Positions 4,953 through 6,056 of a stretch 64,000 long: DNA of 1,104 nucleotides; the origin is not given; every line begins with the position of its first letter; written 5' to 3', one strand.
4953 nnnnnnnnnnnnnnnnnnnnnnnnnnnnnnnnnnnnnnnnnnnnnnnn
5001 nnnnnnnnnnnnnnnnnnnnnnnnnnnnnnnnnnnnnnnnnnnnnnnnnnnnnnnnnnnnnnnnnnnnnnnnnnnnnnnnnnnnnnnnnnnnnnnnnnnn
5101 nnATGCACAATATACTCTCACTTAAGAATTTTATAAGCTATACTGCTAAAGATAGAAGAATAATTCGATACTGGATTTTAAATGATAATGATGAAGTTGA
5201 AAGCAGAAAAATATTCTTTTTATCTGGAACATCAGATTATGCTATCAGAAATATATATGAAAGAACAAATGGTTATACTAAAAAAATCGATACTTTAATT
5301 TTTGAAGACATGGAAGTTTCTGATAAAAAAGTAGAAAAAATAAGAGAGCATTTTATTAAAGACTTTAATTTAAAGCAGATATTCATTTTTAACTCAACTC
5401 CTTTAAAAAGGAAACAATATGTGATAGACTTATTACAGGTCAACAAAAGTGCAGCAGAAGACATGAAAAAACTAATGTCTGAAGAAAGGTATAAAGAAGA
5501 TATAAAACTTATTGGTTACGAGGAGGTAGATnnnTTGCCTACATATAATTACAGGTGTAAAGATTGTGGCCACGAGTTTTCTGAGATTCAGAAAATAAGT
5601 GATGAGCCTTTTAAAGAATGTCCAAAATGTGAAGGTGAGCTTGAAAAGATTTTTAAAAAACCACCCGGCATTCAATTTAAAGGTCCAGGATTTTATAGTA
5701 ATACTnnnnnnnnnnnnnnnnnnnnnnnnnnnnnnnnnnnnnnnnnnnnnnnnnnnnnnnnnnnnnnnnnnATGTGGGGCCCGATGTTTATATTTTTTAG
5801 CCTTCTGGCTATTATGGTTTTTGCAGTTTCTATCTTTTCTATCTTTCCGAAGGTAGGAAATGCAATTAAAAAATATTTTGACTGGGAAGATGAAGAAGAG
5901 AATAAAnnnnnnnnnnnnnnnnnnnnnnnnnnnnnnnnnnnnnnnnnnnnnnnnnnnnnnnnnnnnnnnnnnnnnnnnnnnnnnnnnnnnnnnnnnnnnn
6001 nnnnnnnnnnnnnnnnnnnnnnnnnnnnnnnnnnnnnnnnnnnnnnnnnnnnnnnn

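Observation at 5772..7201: SPFH/flotillin-like protein in a three-gene membrane module with overlapping small partner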

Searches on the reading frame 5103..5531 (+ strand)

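Call 3: search_protein_families(library=pfam, proteins=[window:5103-5531:+], max_evalue=1)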
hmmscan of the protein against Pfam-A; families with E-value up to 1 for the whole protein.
window:5103-5531:+ (143 aa): 0 families

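Call 4: search_protein_families(library=phrogs, proteins=[window:5103-5531:+], max_evalue=0.1)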
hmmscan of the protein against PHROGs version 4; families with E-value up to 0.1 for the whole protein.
window:5103-5531:+ (143 aa): 1 family
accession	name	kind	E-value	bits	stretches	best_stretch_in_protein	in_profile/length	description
phrog_9816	-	unknown function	0.048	14.6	1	57-72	15-30/60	-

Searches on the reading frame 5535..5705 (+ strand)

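Call 3: search_protein_families(library=pfam, proteins=[window:5535-5705:+], max_evalue=1)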
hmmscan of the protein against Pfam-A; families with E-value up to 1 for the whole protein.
window:5535-5705:+ (57 aa): 32 families (the best 25 are shown)
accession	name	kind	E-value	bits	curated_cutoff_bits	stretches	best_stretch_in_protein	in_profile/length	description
PF09723.15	Zn_ribbon_8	-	4.1e-17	62.3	34.4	1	1-40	1-41/41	Zinc ribbon domain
PF23458.2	DUF7130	-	0.00022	21.5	35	1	5-40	53-84/89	Domain of unknown function (DUF7130)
PF01155.25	HypA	-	0.00064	20.2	28.9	1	5-38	70-98/112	Hydrogenase/urease nickel incorporation, metallochaperone, hypA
PF13453.11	Zn_ribbon_TFIIB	-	0.0017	18.1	22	1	8-34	2-27/41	Transcription factor zinc-finger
PF13005.12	zf-IS66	-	0.0044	17.9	27.3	0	27-40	2-15/46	zinc-finger binding domain of transposase IS66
PF17283.8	Zn_ribbon_SprT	-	0.0049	17.3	28.1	1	2-37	1-35/38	SprT-like zinc ribbon domain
PF14311.12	DUF4379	-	0.0069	17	24.5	1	6-34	28-55/56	Probable Treble clef zinc finger domain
PF01096.23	Zn_ribbon_TFIIS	-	0.0091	16.3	21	1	3-15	26-38/39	Transcription factor S-II (TFIIS)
PF08274.17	Zn_Ribbon_YjdM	-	0.014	15.8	30.8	1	6-16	20-30/30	PhnA Zinc-Ribbon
PF08271.17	Zn_Ribbon_TF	-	0.014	15.3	29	1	3-15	17-29/43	TFIIB zinc-binding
PF25208.1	DUF7838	-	0.031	14.6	28.5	1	6-22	34-51/55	Domain of unknown function (DUF7838)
PF23455.1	DUF7129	-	0.031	14.5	30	1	5-38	11-39/45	Domain of unknown function (DUF7129)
PF10571.15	UPF0547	-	0.04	14.5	29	1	7-17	16-26/26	Uncharacterised protein family UPF0547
PF18551.6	TackOD1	-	0.049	13.6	32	1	8-39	107-137/188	Thaumarchaeal output domain 1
PF07191.17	Zn_ribbon_6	-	0.059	13.8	25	1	5-39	16-42/67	Double zinc ribbon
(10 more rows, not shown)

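Call 4: search_protein_families(library=phrogs, proteins=[window:5535-5705:+], max_evalue=0.1)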
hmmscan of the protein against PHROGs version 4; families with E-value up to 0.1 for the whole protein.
window:5535-5705:+ (57 aa): 10 families
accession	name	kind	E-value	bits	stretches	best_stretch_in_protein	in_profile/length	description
phrog_1076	-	transcription regulation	7.2e-08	33.2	1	1-51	91-142/339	FmdB-like transcriptional regulator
phrog_6422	-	moron, auxiliary metabolic gene and host takeover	3.2e-05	25.3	1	5-44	7-48/120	Lar-like restriction alleviation protein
phrog_13665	-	unknown function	9.9e-05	23.8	1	1-37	1-41/69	-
phrog_385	-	transcription regulation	0.0001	23.6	1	1-23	1-23/80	transcriptional regulator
phrog_10675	-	unknown function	0.018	16.3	1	4-23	30-49/98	-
phrog_8506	-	unknown function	0.024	15.6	0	28-40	5-17/71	-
phrog_22123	-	unknown function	0.044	14.9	1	8-35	4-35/40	-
phrog_30609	-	unknown function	0.052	15.2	1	5-27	33-55/72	-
phrog_10532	-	unknown function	0.08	14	1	4-39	73-106/127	-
phrog_6361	-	unknown function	0.086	13.5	1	3-37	165-200/203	-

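Call 20: search_protein_families(library=ncbifam, proteins=[window:5535-5705:+], max_evalue=0.1)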
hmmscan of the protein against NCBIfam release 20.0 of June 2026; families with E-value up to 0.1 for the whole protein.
window:5535-5705:+ (57 aa): 15 families
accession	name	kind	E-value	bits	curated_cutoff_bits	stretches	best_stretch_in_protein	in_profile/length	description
TIGR02605.1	CxxC_CxxC_SSSS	subfamily_domain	1.1e-20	73.4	31.3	1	1-52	1-52/52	FmdB family zinc ribbon protein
NF053663.1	RPWMISH_prot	domain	1.1e-08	35.8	120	1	1-47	1-47/115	RPWMISH domain-containing protein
NF003339.0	PRK04351.1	equivalog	0.00018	21.1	113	1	3-39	110-145/149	SprT family protein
NF050000.1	IS1_IS1595_Zn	domain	0.00049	20.6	28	1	5-17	21-33/34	IS1/IS1595 family N-terminal zinc-binding domain-containing protein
NF033497.1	rubre_like_arch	subfamily_domain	0.0008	19.1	32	0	6-37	1-27/34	rubrerythrin-like domain-containing protein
TIGR00100.1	hypA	equivalog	0.0011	19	88.1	1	5-39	70-100/116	hydrogenase maturation nickel metallochaperone HypA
NF048018.1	IS256_N_4Cys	domain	0.004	17.8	27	1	5-15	21-31/31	transposase-like zinc-binding domain-containing protein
NF041915.1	HVO_2901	equivalog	0.0057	16.5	80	1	7-35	17-45/55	HVO_2901 family zinc finger protein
NF047912.1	ECs_2282_CxxC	subfamily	0.021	14.7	37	0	5-17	27-39/60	ECs_2282 family putative zinc-binding protein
NF001839.0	PRK00564.1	equivalog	0.025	14.8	112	1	5-39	71-101/117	hydrogenase/urease nickel incorporation protein HypA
NF045720.1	rubredox_RCKP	subfamily_domain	0.038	13.6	45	0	6-14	4-12/34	RCKP-type rubredoxin-like domain-containing protein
TIGR03676.1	aRF1_eRF1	equivalog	0.044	12.6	234.7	1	4-38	319-354/403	peptide chain release factor aRF-1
NF041913.1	HVO_2142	equivalog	0.046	13.6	90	0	18-37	3-22/48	HVO_2142 family zinc finger protein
NF003327.0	PRK04338.1-1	equivalog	0.089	11.6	568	1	4-35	232-262/373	tRNA (guanine(26)-N(2))-dimethyltransferase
TIGR04104.1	cxxc_20_cxxc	subfamily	0.095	13.1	45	0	7-35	2-34/93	TIGR04104 family putative zinc finger protein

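Call 21: search_protein_families(library=padloc, proteins=[window:5535-5705:+], max_evalue=0.1)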
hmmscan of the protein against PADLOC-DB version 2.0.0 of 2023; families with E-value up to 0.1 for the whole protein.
window:5535-5705:+ (57 aa): 1 family
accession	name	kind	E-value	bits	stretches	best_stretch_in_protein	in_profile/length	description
PDLC00036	DruE3|DruE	-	0.086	7.8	1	6-34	1356-1382/2023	SNF2 family N-terminal domain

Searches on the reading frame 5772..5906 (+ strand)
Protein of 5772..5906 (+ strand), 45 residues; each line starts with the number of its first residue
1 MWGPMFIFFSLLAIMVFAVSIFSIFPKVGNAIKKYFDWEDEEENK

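Call 3: search_protein_families(library=pfam, proteins=[window:5772-5906:+], max_evalue=1)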
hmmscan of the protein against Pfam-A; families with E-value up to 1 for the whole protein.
window:5772-5906:+ (45 aa): 0 families

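Call 4: search_protein_families(library=phrogs, proteins=[window:5772-5906:+], max_evalue=0.1)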
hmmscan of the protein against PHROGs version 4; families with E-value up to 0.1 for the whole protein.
window:5772-5906:+ (45 aa): 0 families

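Call 20: search_protein_families(library=ncbifam, proteins=[window:5772-5906:+], max_evalue=0.1)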
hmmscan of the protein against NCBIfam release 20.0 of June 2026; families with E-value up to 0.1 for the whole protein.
window:5772-5906:+ (45 aa): 0 families

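Call 21: search_protein_families(library=padloc, proteins=[window:5772-5906:+], max_evalue=0.1)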
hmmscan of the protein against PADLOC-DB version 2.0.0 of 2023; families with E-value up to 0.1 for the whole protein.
window:5772-5906:+ (45 aa): 0 families

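Call 56: find_homologous_proteins(query=window:5772-5906:+, max_evalue=10)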
Query window:5772-5906:+ (45 aa): 1 proteins with E <= 10 among 1 candidates.
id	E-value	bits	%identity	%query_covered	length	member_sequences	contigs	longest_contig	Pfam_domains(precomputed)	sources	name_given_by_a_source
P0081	1.1e-22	95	100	100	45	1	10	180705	-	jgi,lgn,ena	jgi:hypothetical protein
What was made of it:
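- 5772..5909 (+): Mini-partner gene. The 45-aa bitopic peptide has an uncharged N-terminus (MWGPM), a TM span at residues 6-22 (nt 5787-5837), an amphipathic basic helix (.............) and an acidic tail (EDEEENK). The identical protein is called as a gene on 10 contigs (call 56).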
